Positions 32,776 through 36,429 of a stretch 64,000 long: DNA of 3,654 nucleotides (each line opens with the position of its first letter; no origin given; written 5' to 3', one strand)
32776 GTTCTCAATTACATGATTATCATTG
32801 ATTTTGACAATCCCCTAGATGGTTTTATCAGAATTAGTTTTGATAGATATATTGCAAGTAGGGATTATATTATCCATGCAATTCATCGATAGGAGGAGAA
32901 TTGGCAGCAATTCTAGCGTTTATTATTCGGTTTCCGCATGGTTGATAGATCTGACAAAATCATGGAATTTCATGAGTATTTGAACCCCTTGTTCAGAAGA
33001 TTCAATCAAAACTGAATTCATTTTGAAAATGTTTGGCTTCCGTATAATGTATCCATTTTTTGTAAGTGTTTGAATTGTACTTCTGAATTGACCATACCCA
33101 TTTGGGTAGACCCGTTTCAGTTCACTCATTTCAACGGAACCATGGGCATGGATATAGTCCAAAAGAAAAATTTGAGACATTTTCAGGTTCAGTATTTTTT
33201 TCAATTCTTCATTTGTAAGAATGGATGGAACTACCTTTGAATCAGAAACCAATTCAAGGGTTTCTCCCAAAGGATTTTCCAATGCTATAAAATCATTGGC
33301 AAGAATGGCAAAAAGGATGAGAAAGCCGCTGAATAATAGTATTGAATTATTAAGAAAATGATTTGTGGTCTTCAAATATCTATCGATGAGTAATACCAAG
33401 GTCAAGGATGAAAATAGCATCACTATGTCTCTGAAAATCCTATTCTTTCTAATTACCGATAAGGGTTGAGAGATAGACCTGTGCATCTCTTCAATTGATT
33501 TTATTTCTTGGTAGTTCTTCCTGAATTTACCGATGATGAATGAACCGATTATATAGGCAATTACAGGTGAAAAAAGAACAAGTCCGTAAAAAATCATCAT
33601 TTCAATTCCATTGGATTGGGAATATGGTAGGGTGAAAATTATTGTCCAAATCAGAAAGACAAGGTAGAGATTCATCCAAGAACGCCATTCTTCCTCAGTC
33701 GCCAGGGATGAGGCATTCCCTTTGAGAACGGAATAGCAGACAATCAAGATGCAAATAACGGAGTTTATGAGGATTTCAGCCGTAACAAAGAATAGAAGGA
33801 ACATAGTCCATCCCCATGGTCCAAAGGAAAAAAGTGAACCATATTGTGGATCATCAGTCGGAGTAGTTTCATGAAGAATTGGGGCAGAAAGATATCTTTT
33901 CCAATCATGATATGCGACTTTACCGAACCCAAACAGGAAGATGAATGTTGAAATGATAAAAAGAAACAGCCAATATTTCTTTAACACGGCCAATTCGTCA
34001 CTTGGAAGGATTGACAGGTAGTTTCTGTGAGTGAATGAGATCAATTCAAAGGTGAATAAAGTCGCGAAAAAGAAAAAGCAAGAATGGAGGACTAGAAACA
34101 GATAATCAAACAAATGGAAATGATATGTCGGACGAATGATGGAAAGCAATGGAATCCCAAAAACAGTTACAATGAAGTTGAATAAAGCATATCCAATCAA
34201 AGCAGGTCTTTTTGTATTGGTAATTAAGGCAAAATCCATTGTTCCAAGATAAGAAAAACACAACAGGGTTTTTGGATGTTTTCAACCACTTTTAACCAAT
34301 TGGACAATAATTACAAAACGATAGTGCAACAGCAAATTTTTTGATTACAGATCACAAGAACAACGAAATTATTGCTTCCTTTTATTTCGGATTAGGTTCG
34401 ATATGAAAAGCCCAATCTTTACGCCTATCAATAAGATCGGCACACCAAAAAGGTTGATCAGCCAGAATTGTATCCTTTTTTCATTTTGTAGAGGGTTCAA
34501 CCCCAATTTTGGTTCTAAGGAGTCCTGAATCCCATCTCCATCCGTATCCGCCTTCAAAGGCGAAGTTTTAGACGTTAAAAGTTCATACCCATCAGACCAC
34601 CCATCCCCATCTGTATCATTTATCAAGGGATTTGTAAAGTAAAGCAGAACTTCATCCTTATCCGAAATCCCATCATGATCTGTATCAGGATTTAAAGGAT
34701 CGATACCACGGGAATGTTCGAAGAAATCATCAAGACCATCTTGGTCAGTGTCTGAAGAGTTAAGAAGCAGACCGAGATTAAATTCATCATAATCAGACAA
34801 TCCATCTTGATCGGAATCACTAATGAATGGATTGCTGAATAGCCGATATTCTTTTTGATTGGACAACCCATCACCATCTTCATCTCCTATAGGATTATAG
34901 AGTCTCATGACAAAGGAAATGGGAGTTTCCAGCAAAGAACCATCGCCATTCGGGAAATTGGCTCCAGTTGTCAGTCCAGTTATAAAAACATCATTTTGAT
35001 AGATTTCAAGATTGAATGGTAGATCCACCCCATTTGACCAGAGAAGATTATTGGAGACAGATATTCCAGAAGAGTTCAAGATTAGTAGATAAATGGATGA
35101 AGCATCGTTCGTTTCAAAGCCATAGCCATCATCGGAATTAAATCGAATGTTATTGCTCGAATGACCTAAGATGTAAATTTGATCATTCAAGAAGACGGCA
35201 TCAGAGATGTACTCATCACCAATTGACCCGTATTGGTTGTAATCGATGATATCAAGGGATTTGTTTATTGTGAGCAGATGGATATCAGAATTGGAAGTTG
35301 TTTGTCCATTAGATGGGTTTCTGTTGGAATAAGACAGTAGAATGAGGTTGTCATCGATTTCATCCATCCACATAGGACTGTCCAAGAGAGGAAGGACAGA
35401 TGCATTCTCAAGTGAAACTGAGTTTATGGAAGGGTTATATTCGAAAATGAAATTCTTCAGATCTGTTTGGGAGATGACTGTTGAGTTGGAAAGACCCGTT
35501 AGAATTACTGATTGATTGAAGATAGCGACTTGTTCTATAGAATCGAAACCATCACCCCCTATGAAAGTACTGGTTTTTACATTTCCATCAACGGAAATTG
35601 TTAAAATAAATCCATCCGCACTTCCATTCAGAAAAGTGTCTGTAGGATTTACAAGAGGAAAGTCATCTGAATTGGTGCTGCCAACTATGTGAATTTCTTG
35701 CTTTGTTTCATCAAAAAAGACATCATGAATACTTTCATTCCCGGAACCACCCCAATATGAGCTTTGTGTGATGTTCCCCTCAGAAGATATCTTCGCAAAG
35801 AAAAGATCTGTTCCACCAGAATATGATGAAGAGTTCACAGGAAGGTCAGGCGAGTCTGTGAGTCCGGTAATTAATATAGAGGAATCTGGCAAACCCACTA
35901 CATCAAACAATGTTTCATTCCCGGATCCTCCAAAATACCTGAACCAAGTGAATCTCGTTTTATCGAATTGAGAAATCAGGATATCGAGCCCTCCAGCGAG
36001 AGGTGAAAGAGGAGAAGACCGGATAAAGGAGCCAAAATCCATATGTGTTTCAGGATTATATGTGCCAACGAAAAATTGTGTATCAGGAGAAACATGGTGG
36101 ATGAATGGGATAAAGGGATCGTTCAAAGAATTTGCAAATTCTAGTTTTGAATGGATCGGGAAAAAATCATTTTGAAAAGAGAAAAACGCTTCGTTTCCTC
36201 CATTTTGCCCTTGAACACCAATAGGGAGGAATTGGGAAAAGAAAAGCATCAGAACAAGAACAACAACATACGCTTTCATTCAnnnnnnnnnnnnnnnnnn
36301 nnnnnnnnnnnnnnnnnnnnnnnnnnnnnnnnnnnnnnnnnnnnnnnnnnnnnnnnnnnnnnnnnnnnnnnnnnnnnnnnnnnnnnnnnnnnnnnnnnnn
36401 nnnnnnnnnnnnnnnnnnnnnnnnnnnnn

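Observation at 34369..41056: Tightly coupled four-gene operon: two anchored TSP3-repeat surface proteins (FG-GAP-like and SBBP beta-propeller) plus two polytopic membrane proteins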

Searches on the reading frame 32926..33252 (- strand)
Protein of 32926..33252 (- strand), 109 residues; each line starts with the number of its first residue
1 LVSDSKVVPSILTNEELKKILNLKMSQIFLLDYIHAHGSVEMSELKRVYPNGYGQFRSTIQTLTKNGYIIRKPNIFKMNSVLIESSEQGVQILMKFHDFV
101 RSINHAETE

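Call 75: search_protein_families(library=pfam, proteins=[window:32926-33252:-], max_evalue=10)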
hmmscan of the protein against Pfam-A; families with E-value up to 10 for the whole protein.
window:32926-33252:- (109 aa): 5 families
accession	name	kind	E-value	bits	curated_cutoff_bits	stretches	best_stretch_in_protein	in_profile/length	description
PF22381.2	Staph_reg_Sar_Rot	-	0.0037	17.8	27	1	15-72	4-61/85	Transcriptional regulator SarA/Rot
PF01047.28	MarR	-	0.042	14.2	24.6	1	23-47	1-25/59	MarR family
PF25051.1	WHD_MCM8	-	0.06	13.8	26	1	51-77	50-77/80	MCM8 winged helix domain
PF08820.15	DUF1803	-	0.063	13.8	32.2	1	30-86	17-72/91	Domain of unknown function (DUF1803)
PF13601.12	HTH_34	-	0.075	13.6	27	1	29-74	4-49/80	Winged helix DNA-binding domain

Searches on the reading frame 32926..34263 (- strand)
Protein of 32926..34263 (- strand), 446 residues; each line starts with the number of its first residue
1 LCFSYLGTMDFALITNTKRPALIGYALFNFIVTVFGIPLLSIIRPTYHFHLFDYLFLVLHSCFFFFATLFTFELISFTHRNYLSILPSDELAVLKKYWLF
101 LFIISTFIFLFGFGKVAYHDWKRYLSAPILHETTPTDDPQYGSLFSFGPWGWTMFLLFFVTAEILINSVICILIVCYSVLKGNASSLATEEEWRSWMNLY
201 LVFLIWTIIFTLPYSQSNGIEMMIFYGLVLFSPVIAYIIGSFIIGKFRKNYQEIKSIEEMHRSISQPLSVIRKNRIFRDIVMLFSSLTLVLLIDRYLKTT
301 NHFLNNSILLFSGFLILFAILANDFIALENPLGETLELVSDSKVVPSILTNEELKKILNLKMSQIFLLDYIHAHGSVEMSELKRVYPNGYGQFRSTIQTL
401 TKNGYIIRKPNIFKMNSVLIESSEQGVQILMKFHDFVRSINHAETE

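Call 3: search_protein_families(library=pfam, proteins=[window:32926-34263:-], max_evalue=1)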
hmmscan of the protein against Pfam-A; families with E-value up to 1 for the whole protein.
window:32926-34263:- (446 aa): 1 family
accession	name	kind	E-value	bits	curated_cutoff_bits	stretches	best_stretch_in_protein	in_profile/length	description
PF22381.2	Staph_reg_Sar_Rot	-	0.041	14.4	27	1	352-409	4-61/85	Transcriptional regulator SarA/Rot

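Call 4: search_protein_families(library=ncbifam, proteins=[window:32926-34263:-], max_evalue=1)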
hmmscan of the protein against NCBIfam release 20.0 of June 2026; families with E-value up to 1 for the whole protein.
window:32926-34263:- (446 aa): 3 families
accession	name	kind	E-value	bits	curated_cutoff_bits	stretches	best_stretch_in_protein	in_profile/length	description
NF008565.1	PRK11512.1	equivalog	2.8e-05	24.1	240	1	330-444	12-122/144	multiple antibiotic resistance transcriptional regulator MarR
NF045593.1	bilirub_TF_BilQ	equivalog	0.0013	18.5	125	1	351-437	20-105/135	bilirubin utilization transcriptional regulator BilQ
NF007973.0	PRK10697.1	equivalog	0.047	13.6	136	1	222-258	43-78/119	envelope stress response membrane protein PspC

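Call 21: search_protein_families(library=phrogs, proteins=[window:32926-34263:-], max_evalue=0.1)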
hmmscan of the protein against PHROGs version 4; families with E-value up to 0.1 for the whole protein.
window:32926-34263:- (446 aa): 0 families

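Call 22: search_protein_families(library=padloc, proteins=[window:32926-34263:-], max_evalue=0.1)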
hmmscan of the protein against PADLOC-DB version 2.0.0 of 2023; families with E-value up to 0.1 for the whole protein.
window:32926-34263:- (446 aa): 0 families

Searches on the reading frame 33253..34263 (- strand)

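Call 75: search_protein_families(library=pfam, proteins=[window:33253-34263:-], max_evalue=10)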
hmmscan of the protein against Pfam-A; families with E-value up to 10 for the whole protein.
window:33253-34263:- (337 aa): 1 family
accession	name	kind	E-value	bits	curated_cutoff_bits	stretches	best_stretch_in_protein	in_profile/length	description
PF10272.14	Tmpp129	-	9.3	6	27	1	54-133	41-111/349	Putative transmembrane protein precursor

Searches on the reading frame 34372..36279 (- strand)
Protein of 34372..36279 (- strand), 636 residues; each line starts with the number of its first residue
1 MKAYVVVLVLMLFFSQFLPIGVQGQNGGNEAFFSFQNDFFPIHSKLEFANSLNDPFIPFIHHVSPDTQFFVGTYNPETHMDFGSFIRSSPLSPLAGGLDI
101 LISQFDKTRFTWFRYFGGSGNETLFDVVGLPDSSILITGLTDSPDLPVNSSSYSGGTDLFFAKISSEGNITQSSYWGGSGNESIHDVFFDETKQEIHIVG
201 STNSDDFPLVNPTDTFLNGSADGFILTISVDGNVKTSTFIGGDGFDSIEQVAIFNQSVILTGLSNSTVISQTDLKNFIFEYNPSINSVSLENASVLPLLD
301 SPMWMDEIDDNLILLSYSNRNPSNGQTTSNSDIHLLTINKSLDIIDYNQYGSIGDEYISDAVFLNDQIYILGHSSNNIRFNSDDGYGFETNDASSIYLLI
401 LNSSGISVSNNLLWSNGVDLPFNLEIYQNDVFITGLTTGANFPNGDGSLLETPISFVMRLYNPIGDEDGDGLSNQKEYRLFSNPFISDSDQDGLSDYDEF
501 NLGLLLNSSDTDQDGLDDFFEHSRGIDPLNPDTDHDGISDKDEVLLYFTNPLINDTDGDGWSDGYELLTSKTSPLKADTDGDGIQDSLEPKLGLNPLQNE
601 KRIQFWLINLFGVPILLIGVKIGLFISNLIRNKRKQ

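Call 3: search_protein_families(library=pfam, proteins=[window:34372-36279:-], max_evalue=1)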
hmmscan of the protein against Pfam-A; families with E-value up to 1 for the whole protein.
window:34372-36279:- (636 aa): 3 families
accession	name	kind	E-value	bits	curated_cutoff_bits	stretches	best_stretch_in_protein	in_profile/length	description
PF18884.5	TSP3_bac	-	6.6e-14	51.9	25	4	555-577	1-22/22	Bacterial TSP3 repeat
PF06739.17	SBBP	-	0.00012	22.4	20.5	0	196-208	26-38/38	Beta-propeller repeat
PF18831.7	LRR_11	-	0.32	11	29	1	254-270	13-29/29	Leucine-rich repeat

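Call 4: search_protein_families(library=ncbifam, proteins=[window:34372-36279:-], max_evalue=1)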
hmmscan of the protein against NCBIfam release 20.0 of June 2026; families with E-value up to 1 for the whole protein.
window:34372-36279:- (636 aa): 4 families
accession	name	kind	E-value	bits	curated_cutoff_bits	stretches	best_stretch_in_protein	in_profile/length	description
NF033765.2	gliding_CglD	equivalog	3.8e-12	44.8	400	3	549-589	201-240/1124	adventurous gliding motility lipoprotein CglD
NF047639.1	throspo3_MtsD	equivalog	6.2e-11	41.1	800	1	486-600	390-504/651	cell-cell cohesion protein MtsD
NF047494.1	Lepto_SBBP_lipo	equivalog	0.00042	19.1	400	2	111-225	352-462/466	SBBP repeat beta-propeller lipoprotein, LipL53 family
NF047638.1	throspo3_MtsC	equivalog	0.00047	19.1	350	1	532-590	66-124/428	cell-cell cohesion MYXO-CTERM protein MtsC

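Call 21: search_protein_families(library=phrogs, proteins=[window:34372-36279:-], max_evalue=0.1)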
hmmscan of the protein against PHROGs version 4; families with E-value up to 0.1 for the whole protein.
window:34372-36279:- (636 aa): 0 families

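Call 22: search_protein_families(library=padloc, proteins=[window:34372-36279:-], max_evalue=0.1)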
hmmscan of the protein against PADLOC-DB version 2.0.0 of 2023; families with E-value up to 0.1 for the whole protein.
window:34372-36279:- (636 aa): 0 families

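Call 26: search_solved_structures(query=window:34372-36279:-, max_evalue=1)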
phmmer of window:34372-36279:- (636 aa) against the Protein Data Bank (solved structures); distinct sequences matched with E-value up to 1: 13.
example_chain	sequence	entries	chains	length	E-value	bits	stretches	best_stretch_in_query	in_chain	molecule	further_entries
8pjr_A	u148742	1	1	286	8.8e-07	31.2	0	362-409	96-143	SAKe6AC-LB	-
7q58_A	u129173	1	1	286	2.8e-05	26.2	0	364-414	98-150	SAKe6BR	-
7onc_A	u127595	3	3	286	0.00019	23.4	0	363-416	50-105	SAKe6BE | S6BE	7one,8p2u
7op4_A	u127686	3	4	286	0.0047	18.8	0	362-417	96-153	SAKe6BE-3HH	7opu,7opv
5wtl_A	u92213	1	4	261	0.084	14.7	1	508-587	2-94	OmpA family protein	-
8pjq_A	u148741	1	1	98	0.17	13.7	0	364-413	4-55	SAKe2BE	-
5dlq_F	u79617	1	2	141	0.33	12.7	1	174-268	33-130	Eukaryotic translation initiation factor 5A-1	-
8g5z_5A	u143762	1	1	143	0.36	12.6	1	174-268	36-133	eIF5A1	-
3cpf_A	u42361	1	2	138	0.36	12.6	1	174-267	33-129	Eukaryotic translation initiation factor 5A-1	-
7oyd_t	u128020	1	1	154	0.38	12.5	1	174-268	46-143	Eukaryotic translation initiation factor 5A-1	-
11iq_B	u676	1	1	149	0.39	12.5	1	174-268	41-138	Eukaryotic translation initiation factor 5A-1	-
8g5y_5A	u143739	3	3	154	0.42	12.4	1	174-268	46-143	eIF5A1 | Eukaryotic translation initiation factor 5A-1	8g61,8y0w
8a0e_E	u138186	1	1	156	0.43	12.4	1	174-268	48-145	Eukaryotic translation initiation factor 5A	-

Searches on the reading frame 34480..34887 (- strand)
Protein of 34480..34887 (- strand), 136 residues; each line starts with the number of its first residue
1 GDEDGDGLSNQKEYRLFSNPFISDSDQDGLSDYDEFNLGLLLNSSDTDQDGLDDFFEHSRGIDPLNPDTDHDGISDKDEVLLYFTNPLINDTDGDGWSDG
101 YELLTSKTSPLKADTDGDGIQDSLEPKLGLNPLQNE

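Call 83: search_protein_families(library=pfam, proteins=[window:34480-34887:-], max_evalue=10)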
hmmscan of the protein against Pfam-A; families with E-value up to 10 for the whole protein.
window:34480-34887:- (136 aa): 3 families
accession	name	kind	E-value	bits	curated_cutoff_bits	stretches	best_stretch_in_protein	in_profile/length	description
PF18884.5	TSP3_bac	-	1.1e-18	67.1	25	6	91-113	1-22/22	Bacterial TSP3 repeat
PF20615.3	DUF6802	-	0.39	11.2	27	1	88-124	32-68/102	Family of unknown function (DUF6802)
PF03495.19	Binary_toxB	-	3.7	8.2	25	2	67-85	1-19/78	Clostridial binary toxin B/anthrax toxin PA Ca-binding domain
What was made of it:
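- On TSP3_bac (PF18884): 636-aa protein: 67.1 bits, 6 stretches, E=1.1e-18 (call 83).
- Checked: Pfam TSP3_bac gives 6 stretches at E=1.1e-18 (call 83).
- TSP3_bac in D: 6 repeats, E=1.1e-18 (call 83).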
